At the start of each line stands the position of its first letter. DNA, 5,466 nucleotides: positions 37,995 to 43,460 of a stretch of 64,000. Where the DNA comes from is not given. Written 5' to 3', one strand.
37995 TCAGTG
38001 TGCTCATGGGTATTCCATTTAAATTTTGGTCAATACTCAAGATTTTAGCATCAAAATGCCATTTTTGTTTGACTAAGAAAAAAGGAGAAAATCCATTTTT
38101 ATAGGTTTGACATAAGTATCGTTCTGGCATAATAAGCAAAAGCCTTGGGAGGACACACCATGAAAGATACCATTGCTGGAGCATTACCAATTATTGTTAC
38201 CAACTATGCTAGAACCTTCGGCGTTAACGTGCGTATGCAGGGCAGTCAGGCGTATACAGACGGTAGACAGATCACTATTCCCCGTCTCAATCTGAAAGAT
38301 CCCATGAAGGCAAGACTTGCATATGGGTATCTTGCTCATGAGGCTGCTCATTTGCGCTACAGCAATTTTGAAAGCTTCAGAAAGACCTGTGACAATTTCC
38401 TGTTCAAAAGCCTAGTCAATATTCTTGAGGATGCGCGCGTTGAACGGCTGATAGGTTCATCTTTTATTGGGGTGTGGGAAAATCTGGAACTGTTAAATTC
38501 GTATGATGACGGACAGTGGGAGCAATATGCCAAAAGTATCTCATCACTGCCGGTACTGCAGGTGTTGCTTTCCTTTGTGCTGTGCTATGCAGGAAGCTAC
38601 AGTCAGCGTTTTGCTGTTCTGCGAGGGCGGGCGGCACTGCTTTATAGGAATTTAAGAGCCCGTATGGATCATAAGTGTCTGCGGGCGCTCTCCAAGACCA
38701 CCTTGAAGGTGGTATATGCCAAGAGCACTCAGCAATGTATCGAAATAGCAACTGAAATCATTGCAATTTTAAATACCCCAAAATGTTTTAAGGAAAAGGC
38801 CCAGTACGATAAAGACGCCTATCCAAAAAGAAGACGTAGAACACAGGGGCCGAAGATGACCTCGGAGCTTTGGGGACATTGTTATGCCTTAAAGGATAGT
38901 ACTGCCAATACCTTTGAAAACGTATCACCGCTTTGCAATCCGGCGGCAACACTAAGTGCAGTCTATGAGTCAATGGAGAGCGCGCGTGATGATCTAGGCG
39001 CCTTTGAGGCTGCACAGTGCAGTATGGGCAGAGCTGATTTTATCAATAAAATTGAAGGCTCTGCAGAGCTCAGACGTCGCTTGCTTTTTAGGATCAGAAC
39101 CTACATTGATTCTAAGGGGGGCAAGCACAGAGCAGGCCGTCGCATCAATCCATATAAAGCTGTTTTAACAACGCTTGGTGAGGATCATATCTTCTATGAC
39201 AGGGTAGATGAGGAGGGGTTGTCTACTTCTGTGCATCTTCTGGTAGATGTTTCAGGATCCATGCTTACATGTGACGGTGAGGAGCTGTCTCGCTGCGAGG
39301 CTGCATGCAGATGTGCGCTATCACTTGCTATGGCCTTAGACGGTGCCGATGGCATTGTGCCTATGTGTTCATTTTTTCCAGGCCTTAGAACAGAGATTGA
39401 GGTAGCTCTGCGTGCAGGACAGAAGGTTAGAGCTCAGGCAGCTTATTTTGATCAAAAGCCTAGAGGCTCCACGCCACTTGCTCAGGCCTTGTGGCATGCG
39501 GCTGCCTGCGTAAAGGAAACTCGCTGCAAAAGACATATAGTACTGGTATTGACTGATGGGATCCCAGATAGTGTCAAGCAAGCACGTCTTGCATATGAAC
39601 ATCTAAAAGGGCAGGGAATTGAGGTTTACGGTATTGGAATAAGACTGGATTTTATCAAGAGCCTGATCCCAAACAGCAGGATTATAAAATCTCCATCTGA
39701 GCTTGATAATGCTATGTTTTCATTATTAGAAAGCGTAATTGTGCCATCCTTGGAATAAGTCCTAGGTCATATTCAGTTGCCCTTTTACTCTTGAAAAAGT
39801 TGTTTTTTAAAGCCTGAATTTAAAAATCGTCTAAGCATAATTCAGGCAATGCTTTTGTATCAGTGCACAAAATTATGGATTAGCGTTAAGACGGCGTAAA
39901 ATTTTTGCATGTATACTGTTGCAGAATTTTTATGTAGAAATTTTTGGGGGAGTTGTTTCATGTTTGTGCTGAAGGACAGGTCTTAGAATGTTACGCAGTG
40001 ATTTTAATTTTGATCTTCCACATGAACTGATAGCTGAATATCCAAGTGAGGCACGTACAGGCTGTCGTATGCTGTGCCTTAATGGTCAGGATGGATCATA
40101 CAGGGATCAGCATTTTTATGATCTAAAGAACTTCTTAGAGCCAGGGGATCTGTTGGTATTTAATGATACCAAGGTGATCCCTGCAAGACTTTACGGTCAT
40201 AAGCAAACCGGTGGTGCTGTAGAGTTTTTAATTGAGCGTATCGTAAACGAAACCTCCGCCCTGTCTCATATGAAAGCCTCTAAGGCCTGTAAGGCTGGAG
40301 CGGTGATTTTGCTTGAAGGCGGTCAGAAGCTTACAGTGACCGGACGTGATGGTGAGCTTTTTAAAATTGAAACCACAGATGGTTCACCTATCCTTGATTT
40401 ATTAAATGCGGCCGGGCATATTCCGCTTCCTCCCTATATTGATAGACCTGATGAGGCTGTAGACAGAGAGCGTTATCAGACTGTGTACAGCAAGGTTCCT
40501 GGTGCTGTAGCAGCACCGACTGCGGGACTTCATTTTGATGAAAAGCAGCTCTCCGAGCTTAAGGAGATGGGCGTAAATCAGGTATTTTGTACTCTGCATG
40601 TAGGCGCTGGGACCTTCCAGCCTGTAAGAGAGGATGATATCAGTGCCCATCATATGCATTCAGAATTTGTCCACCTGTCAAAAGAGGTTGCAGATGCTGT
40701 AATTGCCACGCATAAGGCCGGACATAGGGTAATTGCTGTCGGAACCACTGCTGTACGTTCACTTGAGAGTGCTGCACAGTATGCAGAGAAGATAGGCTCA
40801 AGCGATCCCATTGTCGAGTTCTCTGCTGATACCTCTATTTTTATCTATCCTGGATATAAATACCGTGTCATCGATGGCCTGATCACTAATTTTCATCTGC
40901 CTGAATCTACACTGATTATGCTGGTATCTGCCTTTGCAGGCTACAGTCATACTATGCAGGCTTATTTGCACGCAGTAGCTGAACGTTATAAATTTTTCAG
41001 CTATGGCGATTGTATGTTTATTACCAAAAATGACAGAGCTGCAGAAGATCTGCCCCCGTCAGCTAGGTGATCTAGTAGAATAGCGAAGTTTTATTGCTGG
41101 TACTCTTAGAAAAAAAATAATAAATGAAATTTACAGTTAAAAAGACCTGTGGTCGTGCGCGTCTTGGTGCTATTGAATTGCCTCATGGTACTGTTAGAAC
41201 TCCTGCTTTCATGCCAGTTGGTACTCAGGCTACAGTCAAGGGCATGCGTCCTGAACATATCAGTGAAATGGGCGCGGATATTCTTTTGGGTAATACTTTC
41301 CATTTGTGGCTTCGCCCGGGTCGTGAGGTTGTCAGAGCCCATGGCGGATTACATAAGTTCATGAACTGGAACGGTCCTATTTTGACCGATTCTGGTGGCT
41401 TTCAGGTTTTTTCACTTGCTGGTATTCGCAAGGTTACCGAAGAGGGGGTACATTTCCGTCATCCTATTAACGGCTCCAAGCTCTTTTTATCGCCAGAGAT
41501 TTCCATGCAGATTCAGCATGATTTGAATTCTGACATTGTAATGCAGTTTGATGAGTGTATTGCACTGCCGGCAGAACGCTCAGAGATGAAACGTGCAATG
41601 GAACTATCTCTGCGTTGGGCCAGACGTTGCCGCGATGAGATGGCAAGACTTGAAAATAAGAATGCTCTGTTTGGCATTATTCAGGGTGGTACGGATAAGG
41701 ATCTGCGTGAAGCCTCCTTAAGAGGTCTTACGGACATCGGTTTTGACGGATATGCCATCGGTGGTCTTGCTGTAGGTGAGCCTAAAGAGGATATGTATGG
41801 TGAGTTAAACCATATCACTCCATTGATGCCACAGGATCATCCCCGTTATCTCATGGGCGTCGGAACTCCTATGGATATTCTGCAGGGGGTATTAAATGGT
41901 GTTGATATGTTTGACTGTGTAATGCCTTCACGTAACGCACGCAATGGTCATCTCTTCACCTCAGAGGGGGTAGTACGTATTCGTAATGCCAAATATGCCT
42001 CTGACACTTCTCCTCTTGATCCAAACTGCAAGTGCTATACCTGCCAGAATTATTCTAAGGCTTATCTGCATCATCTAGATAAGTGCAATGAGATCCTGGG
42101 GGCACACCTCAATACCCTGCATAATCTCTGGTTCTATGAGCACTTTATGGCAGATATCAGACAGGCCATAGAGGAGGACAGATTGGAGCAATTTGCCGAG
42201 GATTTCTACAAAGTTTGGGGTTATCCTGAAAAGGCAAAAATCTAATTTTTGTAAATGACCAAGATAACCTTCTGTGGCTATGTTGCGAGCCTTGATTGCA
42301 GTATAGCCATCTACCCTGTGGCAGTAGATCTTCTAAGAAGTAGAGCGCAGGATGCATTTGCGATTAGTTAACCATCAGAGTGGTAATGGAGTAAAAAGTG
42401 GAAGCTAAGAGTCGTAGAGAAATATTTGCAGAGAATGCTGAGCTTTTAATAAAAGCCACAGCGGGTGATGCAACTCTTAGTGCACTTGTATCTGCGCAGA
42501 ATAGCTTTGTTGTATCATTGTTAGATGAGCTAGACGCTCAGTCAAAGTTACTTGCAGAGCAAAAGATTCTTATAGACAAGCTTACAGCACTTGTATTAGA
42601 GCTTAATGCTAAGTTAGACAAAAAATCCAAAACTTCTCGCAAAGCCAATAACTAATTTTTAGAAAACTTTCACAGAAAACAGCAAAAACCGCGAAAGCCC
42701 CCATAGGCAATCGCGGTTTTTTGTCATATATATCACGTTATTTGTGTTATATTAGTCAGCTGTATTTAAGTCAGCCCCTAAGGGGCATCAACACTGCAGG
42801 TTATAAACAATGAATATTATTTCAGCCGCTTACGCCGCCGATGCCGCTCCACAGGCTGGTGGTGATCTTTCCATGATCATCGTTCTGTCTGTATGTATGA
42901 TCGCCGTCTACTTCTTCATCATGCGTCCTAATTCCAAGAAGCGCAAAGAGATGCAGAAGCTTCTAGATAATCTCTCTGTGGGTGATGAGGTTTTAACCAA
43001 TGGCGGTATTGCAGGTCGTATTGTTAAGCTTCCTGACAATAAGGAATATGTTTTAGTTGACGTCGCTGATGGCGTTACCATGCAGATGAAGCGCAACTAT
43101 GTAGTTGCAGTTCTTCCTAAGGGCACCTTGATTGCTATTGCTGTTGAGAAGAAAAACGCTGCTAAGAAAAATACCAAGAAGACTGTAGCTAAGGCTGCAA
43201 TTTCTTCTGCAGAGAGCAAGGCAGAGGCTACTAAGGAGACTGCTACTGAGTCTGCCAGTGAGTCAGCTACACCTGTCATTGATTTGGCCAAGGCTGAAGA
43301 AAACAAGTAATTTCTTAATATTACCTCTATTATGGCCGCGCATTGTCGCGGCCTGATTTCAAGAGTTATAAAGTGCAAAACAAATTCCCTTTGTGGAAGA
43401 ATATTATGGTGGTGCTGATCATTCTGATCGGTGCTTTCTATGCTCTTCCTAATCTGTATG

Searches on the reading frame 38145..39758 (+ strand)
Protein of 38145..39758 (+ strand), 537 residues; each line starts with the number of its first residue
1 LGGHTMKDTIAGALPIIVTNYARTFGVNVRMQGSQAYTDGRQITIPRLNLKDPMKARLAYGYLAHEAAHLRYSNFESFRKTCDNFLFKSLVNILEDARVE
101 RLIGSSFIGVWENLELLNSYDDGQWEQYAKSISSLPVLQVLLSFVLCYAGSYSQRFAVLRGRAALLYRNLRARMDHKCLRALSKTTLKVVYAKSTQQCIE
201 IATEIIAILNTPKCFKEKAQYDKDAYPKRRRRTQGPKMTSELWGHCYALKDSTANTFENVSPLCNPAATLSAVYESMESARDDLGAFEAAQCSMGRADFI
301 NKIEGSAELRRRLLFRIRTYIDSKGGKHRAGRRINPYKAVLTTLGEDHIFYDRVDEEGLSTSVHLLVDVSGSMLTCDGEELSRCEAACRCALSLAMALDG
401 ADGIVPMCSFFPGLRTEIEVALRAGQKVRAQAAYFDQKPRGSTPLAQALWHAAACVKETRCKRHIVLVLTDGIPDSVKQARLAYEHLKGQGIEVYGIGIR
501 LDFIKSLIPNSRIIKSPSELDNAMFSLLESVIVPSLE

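Call 35: search_protein_families(library=pfam, proteins=[window:38145-39758:+], max_evalue=0.00001)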
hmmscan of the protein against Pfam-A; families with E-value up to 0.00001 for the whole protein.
window:38145-39758:+ (537 aa): 1 family
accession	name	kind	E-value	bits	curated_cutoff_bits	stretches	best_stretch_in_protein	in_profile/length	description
PF13519.12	VWA_2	-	7.6e-06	27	27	0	365-472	3-106/107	von Willebrand factor type A domain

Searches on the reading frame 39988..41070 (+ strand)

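Call 35: search_protein_families(library=pfam, proteins=[window:39988-41070:+], max_evalue=0.00001)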
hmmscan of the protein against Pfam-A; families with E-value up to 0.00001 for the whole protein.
window:39988-41070:+ (360 aa): 1 family
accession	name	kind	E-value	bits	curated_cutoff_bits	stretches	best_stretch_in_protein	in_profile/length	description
PF02547.20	Queuosine_synth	-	3.3e-126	421.2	25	1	4-345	2-322/322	Queuosine biosynthesis protein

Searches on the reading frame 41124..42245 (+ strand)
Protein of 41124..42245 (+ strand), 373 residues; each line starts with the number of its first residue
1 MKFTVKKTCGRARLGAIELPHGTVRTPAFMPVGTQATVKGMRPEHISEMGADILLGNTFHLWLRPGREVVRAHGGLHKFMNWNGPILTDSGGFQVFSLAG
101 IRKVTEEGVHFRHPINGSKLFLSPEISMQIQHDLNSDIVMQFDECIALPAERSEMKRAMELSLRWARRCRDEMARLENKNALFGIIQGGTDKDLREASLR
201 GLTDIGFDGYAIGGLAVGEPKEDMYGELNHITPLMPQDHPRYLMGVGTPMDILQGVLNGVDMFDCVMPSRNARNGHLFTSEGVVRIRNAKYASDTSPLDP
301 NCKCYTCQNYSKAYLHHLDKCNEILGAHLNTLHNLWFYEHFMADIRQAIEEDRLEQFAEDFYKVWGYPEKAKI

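Call 35: search_protein_families(library=pfam, proteins=[window:41124-42245:+], max_evalue=0.00001)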
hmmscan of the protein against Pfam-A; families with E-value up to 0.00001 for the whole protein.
window:41124-42245:+ (373 aa): 1 family
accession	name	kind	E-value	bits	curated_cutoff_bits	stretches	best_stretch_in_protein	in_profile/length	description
PF01702.25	TGT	-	1.1e-167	558.1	26.3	1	10-364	2-354/357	Queuine tRNA-ribosyltransferase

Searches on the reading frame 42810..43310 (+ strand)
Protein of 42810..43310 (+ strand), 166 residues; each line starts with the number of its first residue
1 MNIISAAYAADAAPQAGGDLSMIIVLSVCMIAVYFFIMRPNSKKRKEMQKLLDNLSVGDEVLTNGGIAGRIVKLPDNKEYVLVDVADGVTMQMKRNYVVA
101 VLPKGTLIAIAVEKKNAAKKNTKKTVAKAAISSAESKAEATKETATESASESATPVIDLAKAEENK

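Call 51: search_protein_families(library=pfam, proteins=[window:42810-43310:+], max_evalue=0.00001)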
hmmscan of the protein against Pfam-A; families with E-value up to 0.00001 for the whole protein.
window:42810-43310:+ (166 aa): 1 family
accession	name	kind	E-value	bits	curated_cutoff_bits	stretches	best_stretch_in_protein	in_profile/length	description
PF02699.20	YajC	-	1.8e-22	79.4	28.2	1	22-99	2-77/78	Preprotein translocase subunit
